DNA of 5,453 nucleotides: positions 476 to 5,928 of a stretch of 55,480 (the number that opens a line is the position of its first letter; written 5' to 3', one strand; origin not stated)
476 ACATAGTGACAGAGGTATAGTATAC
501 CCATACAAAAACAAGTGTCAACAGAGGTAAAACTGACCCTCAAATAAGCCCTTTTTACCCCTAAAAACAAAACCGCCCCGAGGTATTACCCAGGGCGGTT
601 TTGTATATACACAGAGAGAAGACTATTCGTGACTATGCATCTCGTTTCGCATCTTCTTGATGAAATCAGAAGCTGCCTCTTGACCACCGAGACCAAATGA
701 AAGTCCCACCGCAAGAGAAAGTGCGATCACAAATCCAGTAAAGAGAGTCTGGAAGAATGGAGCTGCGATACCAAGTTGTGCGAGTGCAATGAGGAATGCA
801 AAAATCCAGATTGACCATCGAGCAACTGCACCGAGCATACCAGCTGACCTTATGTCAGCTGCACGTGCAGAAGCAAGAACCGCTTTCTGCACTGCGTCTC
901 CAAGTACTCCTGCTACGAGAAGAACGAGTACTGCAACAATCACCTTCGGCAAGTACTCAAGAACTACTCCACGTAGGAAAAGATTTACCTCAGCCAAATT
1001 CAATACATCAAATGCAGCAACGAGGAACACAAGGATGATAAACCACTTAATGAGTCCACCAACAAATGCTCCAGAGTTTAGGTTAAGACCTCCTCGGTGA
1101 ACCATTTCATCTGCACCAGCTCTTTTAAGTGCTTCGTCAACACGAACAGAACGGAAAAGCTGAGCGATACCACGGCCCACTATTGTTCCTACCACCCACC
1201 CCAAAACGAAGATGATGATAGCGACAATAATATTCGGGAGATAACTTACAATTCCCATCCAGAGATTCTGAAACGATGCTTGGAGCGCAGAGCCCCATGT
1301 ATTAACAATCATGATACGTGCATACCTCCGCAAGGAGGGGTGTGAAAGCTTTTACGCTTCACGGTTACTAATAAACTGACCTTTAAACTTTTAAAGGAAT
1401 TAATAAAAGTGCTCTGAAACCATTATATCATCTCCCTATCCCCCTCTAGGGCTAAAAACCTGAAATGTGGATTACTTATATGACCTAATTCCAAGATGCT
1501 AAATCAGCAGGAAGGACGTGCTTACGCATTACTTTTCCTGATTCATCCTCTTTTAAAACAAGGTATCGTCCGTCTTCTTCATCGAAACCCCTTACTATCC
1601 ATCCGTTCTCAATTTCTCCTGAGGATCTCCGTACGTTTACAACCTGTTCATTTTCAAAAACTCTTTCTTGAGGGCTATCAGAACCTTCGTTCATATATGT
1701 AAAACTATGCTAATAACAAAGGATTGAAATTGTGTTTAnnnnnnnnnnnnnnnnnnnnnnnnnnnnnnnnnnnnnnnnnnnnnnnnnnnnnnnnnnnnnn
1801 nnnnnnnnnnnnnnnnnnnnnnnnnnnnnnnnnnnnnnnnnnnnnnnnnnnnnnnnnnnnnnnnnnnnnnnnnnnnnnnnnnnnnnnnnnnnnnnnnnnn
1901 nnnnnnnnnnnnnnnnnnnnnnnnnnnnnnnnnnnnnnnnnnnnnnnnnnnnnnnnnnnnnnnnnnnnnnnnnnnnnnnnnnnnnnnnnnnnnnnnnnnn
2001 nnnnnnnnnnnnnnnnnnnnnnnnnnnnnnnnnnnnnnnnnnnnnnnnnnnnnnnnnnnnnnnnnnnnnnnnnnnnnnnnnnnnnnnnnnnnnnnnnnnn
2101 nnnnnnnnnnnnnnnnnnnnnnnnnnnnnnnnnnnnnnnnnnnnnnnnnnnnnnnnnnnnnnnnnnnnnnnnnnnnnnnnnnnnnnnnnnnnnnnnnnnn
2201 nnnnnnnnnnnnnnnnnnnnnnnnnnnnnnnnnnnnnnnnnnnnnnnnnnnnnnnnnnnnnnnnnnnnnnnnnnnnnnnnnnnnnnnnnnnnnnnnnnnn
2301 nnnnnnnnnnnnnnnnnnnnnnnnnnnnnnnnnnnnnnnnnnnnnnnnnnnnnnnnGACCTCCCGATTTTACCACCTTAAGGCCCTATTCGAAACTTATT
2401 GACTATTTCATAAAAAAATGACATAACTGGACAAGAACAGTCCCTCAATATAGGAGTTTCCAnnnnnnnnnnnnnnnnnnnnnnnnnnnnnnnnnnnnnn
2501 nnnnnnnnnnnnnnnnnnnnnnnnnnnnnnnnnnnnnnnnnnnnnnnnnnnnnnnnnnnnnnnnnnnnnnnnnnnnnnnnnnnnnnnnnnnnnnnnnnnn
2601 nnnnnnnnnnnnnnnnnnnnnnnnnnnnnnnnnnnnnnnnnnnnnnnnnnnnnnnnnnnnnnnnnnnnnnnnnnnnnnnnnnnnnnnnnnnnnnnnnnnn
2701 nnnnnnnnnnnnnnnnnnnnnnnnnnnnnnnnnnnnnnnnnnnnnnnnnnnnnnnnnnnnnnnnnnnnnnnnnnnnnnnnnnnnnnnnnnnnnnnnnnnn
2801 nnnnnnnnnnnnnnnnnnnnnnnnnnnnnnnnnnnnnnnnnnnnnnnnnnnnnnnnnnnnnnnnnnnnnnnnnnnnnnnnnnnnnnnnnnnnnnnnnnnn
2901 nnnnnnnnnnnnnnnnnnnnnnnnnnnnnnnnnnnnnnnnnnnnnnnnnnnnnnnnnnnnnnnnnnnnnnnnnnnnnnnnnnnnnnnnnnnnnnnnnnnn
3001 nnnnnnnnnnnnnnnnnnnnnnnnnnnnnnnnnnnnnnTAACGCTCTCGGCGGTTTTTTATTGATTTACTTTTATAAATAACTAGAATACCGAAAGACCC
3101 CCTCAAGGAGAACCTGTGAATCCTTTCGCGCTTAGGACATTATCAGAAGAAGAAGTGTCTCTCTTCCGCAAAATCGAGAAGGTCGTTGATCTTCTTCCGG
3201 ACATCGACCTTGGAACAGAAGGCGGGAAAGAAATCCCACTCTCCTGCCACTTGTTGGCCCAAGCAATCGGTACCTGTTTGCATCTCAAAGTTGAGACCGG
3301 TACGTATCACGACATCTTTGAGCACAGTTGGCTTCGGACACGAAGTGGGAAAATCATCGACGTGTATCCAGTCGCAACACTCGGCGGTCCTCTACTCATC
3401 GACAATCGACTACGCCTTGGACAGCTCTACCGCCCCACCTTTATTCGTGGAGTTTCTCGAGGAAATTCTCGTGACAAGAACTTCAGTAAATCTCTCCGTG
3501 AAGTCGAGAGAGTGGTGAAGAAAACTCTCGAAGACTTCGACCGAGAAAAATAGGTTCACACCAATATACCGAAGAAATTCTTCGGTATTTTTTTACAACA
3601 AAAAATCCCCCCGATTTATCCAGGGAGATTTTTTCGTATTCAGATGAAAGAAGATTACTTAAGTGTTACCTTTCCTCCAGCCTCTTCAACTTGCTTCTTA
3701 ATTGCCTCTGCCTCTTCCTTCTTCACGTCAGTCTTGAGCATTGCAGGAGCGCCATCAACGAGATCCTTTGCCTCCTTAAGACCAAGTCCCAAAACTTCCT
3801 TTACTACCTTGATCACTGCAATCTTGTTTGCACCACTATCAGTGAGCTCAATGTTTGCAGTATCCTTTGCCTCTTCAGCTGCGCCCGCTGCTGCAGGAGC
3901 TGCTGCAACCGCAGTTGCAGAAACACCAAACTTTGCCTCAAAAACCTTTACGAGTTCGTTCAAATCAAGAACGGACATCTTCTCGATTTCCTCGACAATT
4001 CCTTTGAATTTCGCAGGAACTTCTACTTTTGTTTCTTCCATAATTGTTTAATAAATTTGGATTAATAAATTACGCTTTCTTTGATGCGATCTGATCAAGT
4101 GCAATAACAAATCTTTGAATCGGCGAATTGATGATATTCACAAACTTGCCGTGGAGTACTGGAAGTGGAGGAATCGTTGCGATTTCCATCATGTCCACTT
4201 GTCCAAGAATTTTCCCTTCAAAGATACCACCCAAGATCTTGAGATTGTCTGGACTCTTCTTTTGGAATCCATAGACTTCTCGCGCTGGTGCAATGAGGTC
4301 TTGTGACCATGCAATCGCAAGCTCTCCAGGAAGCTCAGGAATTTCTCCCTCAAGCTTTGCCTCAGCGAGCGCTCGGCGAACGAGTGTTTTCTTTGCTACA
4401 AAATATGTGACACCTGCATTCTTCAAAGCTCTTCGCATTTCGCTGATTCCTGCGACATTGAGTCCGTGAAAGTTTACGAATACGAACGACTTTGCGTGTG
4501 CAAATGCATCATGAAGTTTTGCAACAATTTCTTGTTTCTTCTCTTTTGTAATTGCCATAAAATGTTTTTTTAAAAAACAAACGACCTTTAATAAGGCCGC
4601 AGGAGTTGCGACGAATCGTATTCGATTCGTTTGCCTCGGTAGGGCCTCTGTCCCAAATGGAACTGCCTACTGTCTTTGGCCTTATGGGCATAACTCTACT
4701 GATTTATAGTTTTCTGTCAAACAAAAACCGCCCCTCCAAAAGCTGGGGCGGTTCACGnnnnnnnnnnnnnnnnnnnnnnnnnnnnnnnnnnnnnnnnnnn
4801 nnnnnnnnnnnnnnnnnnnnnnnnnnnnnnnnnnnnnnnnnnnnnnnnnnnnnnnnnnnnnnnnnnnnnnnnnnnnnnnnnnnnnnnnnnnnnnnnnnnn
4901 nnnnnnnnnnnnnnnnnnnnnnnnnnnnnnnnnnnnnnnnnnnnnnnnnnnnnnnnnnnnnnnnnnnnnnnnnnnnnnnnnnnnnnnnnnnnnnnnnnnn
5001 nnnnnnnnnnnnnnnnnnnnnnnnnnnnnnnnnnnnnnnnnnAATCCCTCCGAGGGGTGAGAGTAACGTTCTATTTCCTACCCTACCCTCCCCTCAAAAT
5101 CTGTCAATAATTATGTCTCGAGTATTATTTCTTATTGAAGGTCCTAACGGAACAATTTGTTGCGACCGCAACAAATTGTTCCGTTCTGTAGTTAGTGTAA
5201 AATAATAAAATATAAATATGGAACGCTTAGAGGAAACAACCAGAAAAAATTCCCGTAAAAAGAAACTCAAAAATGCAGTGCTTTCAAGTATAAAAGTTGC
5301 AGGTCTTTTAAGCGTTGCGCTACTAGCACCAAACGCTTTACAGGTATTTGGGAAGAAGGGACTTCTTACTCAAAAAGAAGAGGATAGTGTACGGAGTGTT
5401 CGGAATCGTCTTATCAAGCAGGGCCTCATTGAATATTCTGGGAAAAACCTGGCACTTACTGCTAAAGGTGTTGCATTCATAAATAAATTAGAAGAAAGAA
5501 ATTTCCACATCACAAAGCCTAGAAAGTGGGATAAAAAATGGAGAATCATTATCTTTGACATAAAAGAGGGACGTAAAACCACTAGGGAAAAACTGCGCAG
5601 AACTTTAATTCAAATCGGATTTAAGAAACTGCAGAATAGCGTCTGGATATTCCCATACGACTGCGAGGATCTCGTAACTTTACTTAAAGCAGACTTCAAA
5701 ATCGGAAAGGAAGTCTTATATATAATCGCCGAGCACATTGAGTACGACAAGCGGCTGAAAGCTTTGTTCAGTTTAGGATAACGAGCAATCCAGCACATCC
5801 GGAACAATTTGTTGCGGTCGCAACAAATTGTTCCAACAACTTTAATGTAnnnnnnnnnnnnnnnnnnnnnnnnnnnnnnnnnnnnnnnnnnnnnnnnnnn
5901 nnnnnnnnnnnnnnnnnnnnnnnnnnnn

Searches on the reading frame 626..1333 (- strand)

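Call 71: search_protein_families(library=pfam, proteins=[window:626-1333:-], max_evalue=0.0001)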
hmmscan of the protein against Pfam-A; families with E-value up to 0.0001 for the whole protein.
window:626-1333:- (236 aa): 1 family
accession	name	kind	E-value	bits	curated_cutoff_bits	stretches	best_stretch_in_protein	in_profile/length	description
PF05552.17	MS_channel_1st_1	-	7.3e-17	61.4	22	1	21-67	3-49/50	Mechanosensitive ion channel, conserved TM helix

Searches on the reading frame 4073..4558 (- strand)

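Call 71: search_protein_families(library=pfam, proteins=[window:4073-4558:-], max_evalue=0.0001)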
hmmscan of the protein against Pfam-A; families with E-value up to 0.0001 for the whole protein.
window:4073-4558:- (162 aa): 1 family
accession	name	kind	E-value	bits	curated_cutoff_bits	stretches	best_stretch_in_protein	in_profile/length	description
PF00466.25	Ribosomal_L10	-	1.2e-21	77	22.8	1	4-100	2-100/100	Ribosomal protein L10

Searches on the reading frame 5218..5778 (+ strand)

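Call 71: search_protein_families(library=pfam, proteins=[window:5218-5778:+], max_evalue=0.0001)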
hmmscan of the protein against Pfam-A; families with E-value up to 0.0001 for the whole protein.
window:5218-5778:+ (187 aa): 2 families
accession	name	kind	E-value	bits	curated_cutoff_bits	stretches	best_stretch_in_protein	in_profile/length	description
PF20803.2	PaaX_M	-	2e-21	76.3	24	1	102-177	2-77/83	PaaX protein central Cas2-like domain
PF09827.14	CRISPR_Cas2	-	4.9e-05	23.9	23.8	0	108-153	2-44/74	CRISPR associated protein Cas2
